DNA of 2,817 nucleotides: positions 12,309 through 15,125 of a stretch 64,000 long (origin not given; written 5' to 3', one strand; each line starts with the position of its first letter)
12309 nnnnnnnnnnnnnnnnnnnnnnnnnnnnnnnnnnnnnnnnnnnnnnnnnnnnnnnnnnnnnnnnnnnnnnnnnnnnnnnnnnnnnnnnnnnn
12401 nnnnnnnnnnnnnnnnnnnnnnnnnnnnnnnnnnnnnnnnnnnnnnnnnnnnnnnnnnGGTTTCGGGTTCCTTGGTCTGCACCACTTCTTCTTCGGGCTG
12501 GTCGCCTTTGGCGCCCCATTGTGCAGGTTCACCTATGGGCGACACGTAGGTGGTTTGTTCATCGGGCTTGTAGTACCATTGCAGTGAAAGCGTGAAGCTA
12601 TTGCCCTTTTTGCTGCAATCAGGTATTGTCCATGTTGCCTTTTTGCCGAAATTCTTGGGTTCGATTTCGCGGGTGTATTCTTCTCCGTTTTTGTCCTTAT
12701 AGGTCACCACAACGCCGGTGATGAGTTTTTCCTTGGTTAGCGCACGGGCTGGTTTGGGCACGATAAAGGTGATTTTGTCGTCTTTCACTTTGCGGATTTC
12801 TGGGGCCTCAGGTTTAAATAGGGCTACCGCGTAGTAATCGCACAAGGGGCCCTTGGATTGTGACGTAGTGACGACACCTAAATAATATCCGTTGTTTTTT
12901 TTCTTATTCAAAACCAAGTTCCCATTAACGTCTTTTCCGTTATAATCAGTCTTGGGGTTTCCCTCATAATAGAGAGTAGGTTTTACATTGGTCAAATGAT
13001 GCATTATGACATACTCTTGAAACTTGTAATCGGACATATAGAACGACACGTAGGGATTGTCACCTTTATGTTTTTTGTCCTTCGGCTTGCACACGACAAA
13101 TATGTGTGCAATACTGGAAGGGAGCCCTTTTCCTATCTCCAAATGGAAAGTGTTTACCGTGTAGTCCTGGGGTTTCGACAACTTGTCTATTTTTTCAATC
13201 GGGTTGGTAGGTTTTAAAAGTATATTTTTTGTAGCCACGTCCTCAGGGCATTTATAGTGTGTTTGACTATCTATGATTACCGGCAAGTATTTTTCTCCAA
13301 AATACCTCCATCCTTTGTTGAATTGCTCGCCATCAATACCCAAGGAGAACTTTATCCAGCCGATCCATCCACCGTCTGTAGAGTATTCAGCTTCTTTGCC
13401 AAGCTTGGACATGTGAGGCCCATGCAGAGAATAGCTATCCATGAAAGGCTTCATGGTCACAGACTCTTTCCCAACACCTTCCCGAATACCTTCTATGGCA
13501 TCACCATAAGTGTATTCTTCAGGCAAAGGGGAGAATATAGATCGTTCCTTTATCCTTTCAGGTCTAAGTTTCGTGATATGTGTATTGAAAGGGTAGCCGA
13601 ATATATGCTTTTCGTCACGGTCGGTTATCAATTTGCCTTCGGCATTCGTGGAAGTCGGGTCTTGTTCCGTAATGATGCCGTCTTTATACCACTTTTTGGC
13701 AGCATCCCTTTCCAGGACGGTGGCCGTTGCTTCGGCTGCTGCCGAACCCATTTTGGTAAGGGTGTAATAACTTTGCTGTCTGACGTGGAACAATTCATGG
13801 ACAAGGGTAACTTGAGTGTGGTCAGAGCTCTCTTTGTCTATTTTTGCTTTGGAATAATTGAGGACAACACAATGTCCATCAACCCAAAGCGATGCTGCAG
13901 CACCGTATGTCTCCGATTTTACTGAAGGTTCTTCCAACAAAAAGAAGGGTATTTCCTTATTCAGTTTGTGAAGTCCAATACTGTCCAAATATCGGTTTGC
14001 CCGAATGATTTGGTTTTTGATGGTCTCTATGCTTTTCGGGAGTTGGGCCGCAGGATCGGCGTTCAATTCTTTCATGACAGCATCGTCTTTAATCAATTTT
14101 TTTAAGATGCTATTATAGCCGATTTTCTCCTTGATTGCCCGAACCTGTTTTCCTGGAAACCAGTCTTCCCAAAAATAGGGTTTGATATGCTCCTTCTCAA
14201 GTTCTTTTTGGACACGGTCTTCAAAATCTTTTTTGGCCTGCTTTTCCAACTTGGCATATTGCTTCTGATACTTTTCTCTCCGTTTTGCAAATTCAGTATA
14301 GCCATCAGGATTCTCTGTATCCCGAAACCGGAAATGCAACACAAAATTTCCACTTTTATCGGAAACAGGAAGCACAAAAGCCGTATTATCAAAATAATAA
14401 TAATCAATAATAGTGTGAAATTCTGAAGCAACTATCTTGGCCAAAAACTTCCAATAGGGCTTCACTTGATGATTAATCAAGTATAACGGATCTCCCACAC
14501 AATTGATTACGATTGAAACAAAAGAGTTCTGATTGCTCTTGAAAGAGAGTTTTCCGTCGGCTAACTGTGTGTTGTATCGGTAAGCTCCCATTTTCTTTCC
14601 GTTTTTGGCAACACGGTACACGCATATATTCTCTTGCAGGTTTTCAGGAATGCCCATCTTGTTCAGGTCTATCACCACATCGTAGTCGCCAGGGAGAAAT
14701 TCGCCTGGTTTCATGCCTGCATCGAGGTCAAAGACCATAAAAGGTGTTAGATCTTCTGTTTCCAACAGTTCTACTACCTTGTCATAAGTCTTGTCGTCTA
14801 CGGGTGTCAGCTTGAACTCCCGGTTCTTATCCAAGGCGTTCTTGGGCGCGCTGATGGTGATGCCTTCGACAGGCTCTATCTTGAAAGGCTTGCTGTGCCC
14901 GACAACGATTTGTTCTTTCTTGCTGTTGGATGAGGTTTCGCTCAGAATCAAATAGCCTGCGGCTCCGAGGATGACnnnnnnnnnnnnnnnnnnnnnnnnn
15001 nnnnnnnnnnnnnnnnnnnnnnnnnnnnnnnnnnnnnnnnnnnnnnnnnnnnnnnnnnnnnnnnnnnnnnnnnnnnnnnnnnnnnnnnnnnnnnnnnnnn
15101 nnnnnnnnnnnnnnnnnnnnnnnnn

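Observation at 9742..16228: A private ~150-210-aa repeat module shared by three proteins of the operon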

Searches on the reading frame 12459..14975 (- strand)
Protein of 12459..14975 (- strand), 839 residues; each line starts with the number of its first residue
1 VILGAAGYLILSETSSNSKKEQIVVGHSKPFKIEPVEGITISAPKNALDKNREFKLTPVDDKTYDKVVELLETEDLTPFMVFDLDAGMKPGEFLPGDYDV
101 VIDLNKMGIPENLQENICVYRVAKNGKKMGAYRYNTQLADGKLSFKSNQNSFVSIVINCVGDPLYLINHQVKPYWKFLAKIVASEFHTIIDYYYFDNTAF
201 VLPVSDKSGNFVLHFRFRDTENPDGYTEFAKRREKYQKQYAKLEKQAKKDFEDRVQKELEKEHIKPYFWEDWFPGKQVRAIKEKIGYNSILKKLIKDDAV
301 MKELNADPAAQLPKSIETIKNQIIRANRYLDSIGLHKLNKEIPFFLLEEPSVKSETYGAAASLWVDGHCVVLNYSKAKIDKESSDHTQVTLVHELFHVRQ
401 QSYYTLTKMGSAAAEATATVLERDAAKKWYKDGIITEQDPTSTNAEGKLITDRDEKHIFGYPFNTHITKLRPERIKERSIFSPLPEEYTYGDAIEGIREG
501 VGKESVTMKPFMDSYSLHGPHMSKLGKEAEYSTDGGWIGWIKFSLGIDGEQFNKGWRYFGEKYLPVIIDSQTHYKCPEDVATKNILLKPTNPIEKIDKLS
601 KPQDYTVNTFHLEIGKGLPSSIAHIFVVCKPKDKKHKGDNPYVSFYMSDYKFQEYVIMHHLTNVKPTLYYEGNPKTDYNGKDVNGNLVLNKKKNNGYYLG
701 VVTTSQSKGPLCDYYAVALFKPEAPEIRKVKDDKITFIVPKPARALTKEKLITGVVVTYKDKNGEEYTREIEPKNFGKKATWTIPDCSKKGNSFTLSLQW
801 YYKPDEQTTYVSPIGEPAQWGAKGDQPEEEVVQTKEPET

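Call 58: predict_structure(alignment_id=A4)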
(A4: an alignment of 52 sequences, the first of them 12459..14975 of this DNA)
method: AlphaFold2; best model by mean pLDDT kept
length: 839 residues; sequences in the alignment: 52
mean_pLDDT: 82.6   pTM: 0.82
mean pLDDT of the five models: 82.6, 81.5, 80.4, 80.1, 79.9
residues with pLDDT >= 90: 392; 70-90: 287; 50-70: 92; < 50: 68
segments of 3 or more residues with pLDDT < 50: 1-23, 168-185, 262-266, 824-839
pLDDT, mean of each block of 10 residues (from residue 1): 36 31 66 93 90 90 88 78 87 85 91 90 74 88 92 85 54 44 55 78 87 89 84 88 92 74 55 81 86 91 79 88 96 92 86 80 69 85 91 93 73 93 97 93 91 93 76 55 78 97 96 88 61 81 96 98 96 92 93 92 92 80 90 76 93 90 93 67 57 75 92 94 93 93 93 95 92 94 89 92 92 92 48 40
secondary structure, 60 per line:
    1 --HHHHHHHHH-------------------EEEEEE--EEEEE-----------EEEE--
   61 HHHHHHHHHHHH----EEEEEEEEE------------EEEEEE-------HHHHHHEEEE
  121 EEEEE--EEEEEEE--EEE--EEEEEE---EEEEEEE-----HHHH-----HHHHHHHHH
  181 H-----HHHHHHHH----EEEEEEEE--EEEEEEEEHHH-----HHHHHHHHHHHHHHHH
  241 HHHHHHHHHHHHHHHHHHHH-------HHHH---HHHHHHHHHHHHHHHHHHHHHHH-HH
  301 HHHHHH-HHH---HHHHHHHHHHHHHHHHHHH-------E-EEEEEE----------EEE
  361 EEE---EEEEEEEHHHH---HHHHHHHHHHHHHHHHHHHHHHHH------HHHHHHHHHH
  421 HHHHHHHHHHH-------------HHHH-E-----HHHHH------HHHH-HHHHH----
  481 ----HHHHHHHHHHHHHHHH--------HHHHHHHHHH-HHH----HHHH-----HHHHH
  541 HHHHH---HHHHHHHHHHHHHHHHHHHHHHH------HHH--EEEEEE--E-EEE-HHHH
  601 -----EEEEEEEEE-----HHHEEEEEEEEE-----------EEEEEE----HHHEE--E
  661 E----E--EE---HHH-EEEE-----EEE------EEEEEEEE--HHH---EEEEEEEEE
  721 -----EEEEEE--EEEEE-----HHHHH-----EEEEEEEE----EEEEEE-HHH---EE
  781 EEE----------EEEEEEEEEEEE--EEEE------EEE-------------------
elements in order (helices of 4 or more, strands of 3 or more residues): H3-11 E31-36 E39-43 E55-58 H61-72 E77-85 E98-103 H111-116 E117-125 E128-134 E137-139 E142-147 E151-157 H163-166 H172-181 H187-194 E199-206 E209-216 H225-260 H268-271 H275-297 H299-306 H314-332 E342-347 E358-363 E367-373 H374-377 H381-404 H411-431 H445-448 H456-460 H467-470 H472-476 H485-500 H509-518 H527-530 H536-545 H549-571 E583-588 E593-595 H597-600 E606-614 E623-631 E643-648 E678-681 E687-689 E696-703 E712-720 E726-731 E734-738 H744-748 E754-761 E766-771 E779-783 E794-805 E808-811 E818-820
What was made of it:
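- On Gluzincin metallopeptidase (carrier proteins): The helices are 381-404 and 411-431 in the model's own numbering (residue 1 = aa 30 of the 1438-aa ORF), and they follow three strands (call 58).
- It shows three strands, then the HExxH helix, then the Glu helix (call 58).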

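Call 60: fold_search(model_id=the predicted structure, library=pdb)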
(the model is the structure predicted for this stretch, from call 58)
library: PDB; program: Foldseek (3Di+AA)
matches with E <= 10: 1050; with E <= 0.001: 9
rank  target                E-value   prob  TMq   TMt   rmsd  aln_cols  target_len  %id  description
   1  6ce1                  1.9e-04  0.63  0.07  0.10  17.0       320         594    8  Crystal structure of Peptidyl Arginine Deiminase Type III (PADI3) (released 2019-02-13)
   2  8bnq_A                2.1e-04  0.98  0.09  0.20  16.6       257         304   13  Crystal structure of the FnIII-tandem A84-A86 from the A-band of titin (released 2023-04-12)
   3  8bnq_B                3.2e-04  0.99  0.09  0.23  15.8       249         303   13  Crystal structure of the FnIII-tandem A84-A86 from the A-band of titin (released 2023-04-12)
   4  3ud2_B                3.7e-04  1.00  0.11  0.27   6.2       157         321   14  Crystal structure of Selenomethionine ZU5A-ZU5B protein domains of human erythrocyte ankyrin (released 2012-02-22)
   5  2vtf_A                3.7e-04  0.99  0.09  0.11  13.5       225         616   13  X-ray crystal structure of the Endo-beta-N-acetylglucosaminidase from Arthrobacter protophormiae E173Q mutant reveals  (released 2009-03-31)
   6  3ud2_A                5.1e-04  1.00  0.12  0.27   6.3       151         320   15  Crystal structure of Selenomethionine ZU5A-ZU5B protein domains of human erythrocyte ankyrin (released 2012-02-22)
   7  8odx_A                6.3e-04  1.00  0.11  0.28  13.8       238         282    9  Interleukin 12 receptor subunit beta-1 Fn domains in complex with antagonistic FAb4 fragment and VHH. (released 2024-02-07)
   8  3ud1_A                7.0e-04  1.00  0.11  0.26   6.6       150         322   15  Crystal structure of ZU5A-ZU5B domains of human erythrocyte ankyrin (released 2012-02-22)
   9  3fha_C                8.6e-04  0.91  0.09  0.11  13.0       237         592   10  Structure of endo-beta-N-acetylglucosaminidase A (released 2009-04-28)
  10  3tgx_E                1.2e-03  0.99  0.12  0.36  12.1       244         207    7  IL-21:IL21R complex (released 2012-02-15)
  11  4lxo_A                1.5e-03  0.99  0.10  0.37  15.2       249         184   11  Crystal structure of 9,10Fn3-elegantin chimera (released 2014-08-06)
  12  8eyy_B                1.5e-03  0.98  0.10  0.10  21.0       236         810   13  Cryo-EM structure of 4 insulins bound full-length mouse IR mutant with physically decoupled alpha CTs (C684S/C685S/C68 (released 2022-11-09)
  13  8c7m_A                1.9e-03  1.00  0.11  0.29  13.9       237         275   10  Interleukin 12 receptor subunit beta-1 Fn domains in complex with antagonistic FAb fragment. (released 2024-01-31)
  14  2jix_C                1.9e-03  0.99  0.11  0.36  15.0       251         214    9  Crystal structure of ABT-007 FAB fragment with the soluble domain of EPO receptor (released 2007-07-10)
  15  2ibg_A                2.2e-03  0.97  0.09  0.31  15.7       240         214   13  Crystal Structure of Hedgehog Bound to the FNIII Domains of Ihog (released 2006-10-24)
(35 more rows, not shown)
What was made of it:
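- On ZU5 autoproteolytic superfamily (N-terminal domain of carriers): Foldseek against ankyrin ZU5A-ZU5B (3ud2, 3ud1): E 3.7e-4 to 7e-4, probability 1.00, 150-157 columns, rmsd about 6.2 Å (call 60).
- Foldseek hits ZU5 (3ud2, probability 1.0) and tandem FnIII domains (call 60). That list was dominated by FnIII and ZU5 beta-domain hits (call 60).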
